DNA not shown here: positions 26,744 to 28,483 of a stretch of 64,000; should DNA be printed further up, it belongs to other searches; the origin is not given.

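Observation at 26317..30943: Uncharacterised three-gene module: Zn-ribbon/wHTH protein plus two CorA-topology membrane proteins, one fused to a GNAT acetyltransferase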

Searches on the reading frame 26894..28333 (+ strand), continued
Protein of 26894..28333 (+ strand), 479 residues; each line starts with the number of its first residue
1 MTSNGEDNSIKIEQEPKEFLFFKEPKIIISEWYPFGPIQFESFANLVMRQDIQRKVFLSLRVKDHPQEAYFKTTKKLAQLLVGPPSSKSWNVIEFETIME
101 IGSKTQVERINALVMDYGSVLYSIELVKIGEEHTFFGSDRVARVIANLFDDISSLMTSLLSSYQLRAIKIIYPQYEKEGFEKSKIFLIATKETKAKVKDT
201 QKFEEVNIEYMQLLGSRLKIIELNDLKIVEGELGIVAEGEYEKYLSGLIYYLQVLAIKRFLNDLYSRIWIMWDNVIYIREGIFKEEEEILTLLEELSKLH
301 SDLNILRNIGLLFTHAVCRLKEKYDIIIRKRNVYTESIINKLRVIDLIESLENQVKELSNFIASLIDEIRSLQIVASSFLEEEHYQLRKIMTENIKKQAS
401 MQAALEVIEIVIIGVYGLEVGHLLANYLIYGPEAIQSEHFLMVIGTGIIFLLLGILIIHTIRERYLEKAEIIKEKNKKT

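Call 51: fold_search(model_id=the predicted structure, library=pdb)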
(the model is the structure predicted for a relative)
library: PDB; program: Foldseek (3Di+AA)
matches with E <= 10: 755; with E <= 0.001: 25
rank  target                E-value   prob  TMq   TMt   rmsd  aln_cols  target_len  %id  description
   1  8tmb_B                2.8e-07  1.00  0.21  0.29  17.5       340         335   10  Cryo-EM structure of CorA in complex with conformation-specific synthetic antibody C12 and 20 mM MgCl2, State MG20-1 (released 2025-02-12)
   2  8tmi_E                3.5e-07  1.00  0.25  0.35  16.9       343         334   10  Cryo-EM structure of CorA in complex with conformation-specific synthetic antibody C18 and 100 uM MgCl2, State MG0.1-2 (released 2025-02-12)
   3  8tmj_D                5.6e-07  1.00  0.25  0.33  16.5       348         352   11  Cryo-EM structure of CorA in complex with conformation-specific synthetic antibody C18 and 100 uM MgCl2, State MG0.1-2 (released 2025-02-12)
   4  2iub_I                1.1e-06  1.00  0.24  0.32  16.4       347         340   11  Crystal structure of a divalent metal ion transporter CorA at 2.9 A resolution. (released 2006-08-03)
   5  8tmc_C                1.9e-06  1.00  0.25  0.34  15.2       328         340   10  Cryo-EM structure of CorA in complex with conformation-specific synthetic antibody C12 and 20 mM MgCl2, State MG20-2 (released 2025-02-12)
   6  8tmd_E                1.9e-06  1.00  0.24  0.32  16.5       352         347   10  Cryo-EM structure of CorA in complex with conformation-specific synthetic antibody C18 and 100 uM MgCl2, State MG0.1-1 (released 2025-02-12)
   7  8tmc_B                2.1e-06  1.00  0.25  0.34  16.1       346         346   11  Cryo-EM structure of CorA in complex with conformation-specific synthetic antibody C12 and 20 mM MgCl2, State MG20-2 (released 2025-02-12)
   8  3jcf_A                2.9e-06  1.00  0.25  0.33  16.4       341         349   11  Cryo-EM structure of the magnesium channel CorA in the closed symmetric magnesium-bound state (released 2016-02-17)
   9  8tmn_E                2.9e-06  1.00  0.20  0.26  17.9       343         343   10  Cryo-EM structure of magnesium depleted CorA in complex with conformation-specific synthetic antibody C18, State MGD-1 (released 2025-02-12)
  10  2iub_G                3.2e-06  1.00  0.24  0.32  16.2       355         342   11  Crystal structure of a divalent metal ion transporter CorA at 2.9 A resolution. (released 2006-08-03)
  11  8tmb_A                3.4e-06  1.00  0.23  0.31  15.6       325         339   11  Cryo-EM structure of CorA in complex with conformation-specific synthetic antibody C12 and 20 mM MgCl2, State MG20-1 (released 2025-02-12)
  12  5jtg_C                3.4e-06  1.00  0.25  0.36  17.8       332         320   11  Crystal structure of Thermotoga maritima mutant D89K/D253K (released 2017-01-25)
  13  8tmc_A                4.1e-06  1.00  0.25  0.33  16.2       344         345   11  Cryo-EM structure of CorA in complex with conformation-specific synthetic antibody C12 and 20 mM MgCl2, State MG20-2 (released 2025-02-12)
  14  8tmb_D                5.4e-06  1.00  0.24  0.32  17.0       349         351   10  Cryo-EM structure of CorA in complex with conformation-specific synthetic antibody C12 and 20 mM MgCl2, State MG20-1 (released 2025-02-12)
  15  5jtg_B                5.8e-06  1.00  0.25  0.37  16.2       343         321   10  Crystal structure of Thermotoga maritima mutant D89K/D253K (released 2017-01-25)
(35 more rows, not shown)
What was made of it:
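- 27614..28099 (+): ORF2 long helices (aa 241-284 and 289-329, plus the stalk from aa 344), equivalent to the CorA funnel helices. Foldseek matches to CorA chains (call 51).
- On CorA / 2-TM-GxN superfamily (ORF2): The top 36 Foldseek PDB hits are all CorA, Mrs2 or ZntB, with best E 2.8e-7 (call 51).
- The best is E 2.8e-7, probability 1.00, with about 340 aligned columns (call 51). Foldseek TM-scores are low (0.21-0.43) although the E-values are good (call 51).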

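Call 54: find_encoding_contigs(protein=P0008, flank=6000, max_places=2)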
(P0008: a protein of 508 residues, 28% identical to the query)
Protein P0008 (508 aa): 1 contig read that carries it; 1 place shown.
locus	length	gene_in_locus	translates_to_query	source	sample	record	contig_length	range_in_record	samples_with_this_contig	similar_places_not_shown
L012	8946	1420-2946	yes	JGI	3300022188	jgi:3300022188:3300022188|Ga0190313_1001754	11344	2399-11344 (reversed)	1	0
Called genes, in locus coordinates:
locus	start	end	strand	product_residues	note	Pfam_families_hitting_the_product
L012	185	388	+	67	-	-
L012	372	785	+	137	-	PF01850:PIN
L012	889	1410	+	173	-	PF27231:MJ1567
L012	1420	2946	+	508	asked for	PF27230:MJ1566_N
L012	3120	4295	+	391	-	-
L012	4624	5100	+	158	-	-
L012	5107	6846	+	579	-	PF00324:AA_permease, PF13520:AA_permease_2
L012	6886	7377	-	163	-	PF04307:YdjM (weak)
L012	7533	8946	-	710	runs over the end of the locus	PF25062:ARM_TT21_N (faint), PF14559:TPR_19 (faint)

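Call 55: find_encoding_contigs(protein=P0017, flank=6000, max_places=2)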
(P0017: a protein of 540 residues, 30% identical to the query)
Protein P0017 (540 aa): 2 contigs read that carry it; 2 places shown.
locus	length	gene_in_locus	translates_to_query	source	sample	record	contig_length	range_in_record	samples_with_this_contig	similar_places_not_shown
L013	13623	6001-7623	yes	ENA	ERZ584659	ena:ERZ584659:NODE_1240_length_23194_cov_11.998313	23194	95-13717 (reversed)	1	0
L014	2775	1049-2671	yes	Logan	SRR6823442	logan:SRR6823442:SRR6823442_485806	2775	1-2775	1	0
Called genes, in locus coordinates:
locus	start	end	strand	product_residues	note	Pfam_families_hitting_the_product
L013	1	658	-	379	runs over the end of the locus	PF04212:MIT, PF07728:AAA_5 (faint), PF00004:AAA, PF17862:AAA_lid_3, PF09336:Vps4_C (weak)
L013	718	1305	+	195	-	PF03357:Snf7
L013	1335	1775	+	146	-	-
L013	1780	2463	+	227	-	-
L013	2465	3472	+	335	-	PF04157:EAP30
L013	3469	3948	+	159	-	-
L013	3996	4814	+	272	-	PF03703:bPH_2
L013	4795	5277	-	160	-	-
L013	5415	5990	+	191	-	PF27231:MJ1567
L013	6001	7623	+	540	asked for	PF27230:MJ1566_N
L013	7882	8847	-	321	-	PF00294:PfkB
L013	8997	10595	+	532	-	PF13243:SQHop_cyclase_C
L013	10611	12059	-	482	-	PF01326:PPDK_N, PF00391:PEP-utilizers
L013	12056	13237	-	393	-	PF00391:PEP-utilizers (weak)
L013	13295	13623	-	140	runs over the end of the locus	?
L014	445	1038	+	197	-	PF27231:MJ1567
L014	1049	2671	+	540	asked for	PF27230:MJ1566_N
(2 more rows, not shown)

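Call 56: find_encoding_contigs(protein=P0021, flank=6000, max_places=2)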
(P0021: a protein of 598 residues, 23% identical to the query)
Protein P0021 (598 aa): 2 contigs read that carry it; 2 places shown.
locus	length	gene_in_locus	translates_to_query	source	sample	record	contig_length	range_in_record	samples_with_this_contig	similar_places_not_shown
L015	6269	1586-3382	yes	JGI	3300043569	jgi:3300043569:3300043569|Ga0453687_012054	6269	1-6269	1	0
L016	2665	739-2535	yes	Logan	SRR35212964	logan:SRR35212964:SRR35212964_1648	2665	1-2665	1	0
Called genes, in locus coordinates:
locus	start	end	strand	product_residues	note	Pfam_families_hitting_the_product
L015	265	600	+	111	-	-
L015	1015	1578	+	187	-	PF27231:MJ1567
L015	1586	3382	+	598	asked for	PF27230:MJ1566_N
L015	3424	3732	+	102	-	-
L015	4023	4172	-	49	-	-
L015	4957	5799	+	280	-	PF01145:Band_7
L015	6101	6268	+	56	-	?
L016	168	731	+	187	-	PF27231:MJ1567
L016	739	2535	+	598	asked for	PF27230:MJ1566_N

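Call 64: find_encoding_contigs(protein=P0013, flank=5000, max_places=2)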
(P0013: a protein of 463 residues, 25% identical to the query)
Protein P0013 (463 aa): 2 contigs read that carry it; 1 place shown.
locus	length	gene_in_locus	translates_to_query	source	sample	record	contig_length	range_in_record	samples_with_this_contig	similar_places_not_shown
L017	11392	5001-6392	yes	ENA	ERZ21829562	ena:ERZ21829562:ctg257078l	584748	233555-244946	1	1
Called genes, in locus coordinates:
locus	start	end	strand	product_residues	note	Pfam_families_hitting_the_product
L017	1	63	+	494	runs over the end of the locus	PF00171:Aldedh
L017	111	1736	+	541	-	PF13428:TPR_14 (faint), PF01839:FG-GAP (weak), PF23727:Beta-prop_FAM234A_B (faint), PF01839:FG-GAP (weak), PF13517:FG-GAP_3, PF01839:FG-GAP, PF13517:FG-GAP_3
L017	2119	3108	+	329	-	PF00037:Fer4 (faint), PF12837:Fer4_6 (faint), PF13237:Fer4_10 (faint), PF12838:Fer4_7, PF13484:Fer4_16 (weak)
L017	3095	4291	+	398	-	PF01070:FMN_dh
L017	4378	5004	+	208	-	PF27231:MJ1567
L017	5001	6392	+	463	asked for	PF27230:MJ1566_N, PF01544:CorA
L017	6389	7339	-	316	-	PF02423:OCD_Mu_crystall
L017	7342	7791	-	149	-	PF04126:Cyclophil_like (weak), PF12903:DUF3830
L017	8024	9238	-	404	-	PF01011:PQQ (faint), PF13360:PQQ_2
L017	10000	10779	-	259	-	PF07238:PilZ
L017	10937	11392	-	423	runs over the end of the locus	PF00375:SDF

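Call 65: find_encoding_contigs(protein=P0046, flank=5000, max_places=2)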
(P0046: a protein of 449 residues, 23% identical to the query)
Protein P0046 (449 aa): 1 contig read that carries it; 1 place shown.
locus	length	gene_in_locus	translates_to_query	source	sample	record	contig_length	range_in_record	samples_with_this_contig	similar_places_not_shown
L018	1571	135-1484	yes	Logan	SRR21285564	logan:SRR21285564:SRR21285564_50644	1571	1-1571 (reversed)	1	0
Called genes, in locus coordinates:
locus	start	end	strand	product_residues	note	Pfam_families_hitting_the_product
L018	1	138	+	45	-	?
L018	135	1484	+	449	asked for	PF27230:MJ1566_N, PF01544:CorA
